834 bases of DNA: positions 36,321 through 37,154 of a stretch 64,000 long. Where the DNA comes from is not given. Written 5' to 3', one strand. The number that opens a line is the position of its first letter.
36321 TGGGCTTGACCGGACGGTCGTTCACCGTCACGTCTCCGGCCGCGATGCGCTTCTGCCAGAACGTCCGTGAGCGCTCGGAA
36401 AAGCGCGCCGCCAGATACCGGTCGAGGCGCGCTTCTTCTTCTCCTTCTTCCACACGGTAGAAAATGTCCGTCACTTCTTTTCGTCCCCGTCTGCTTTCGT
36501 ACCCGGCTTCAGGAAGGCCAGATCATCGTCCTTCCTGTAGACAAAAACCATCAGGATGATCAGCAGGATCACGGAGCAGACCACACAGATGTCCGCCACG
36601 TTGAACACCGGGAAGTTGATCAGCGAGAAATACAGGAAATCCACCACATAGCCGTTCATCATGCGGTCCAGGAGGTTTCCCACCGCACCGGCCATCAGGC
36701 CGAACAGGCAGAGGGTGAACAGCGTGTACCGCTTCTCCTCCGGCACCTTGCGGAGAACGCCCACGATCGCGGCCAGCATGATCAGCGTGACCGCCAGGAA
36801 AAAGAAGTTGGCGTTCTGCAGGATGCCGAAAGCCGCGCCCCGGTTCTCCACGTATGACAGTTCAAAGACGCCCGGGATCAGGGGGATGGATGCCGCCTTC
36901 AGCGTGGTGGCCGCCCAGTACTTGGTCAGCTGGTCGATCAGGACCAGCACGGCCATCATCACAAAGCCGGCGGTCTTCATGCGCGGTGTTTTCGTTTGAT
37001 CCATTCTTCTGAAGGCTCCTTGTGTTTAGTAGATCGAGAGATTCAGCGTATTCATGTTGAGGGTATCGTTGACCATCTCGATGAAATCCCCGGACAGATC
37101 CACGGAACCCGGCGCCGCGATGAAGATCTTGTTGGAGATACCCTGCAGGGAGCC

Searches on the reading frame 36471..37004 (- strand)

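Call 65: search_protein_families(library=pfam, proteins=[window:36471-37004:-], max_evalue=0.00001)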
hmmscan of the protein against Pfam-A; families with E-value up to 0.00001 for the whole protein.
window:36471-37004:- (177 aa): 1 family
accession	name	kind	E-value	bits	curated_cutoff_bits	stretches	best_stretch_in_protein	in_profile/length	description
PF01252.23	Peptidase_A8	-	3.8e-41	141.1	25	1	17-154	2-142/142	Signal peptidase (SPase) II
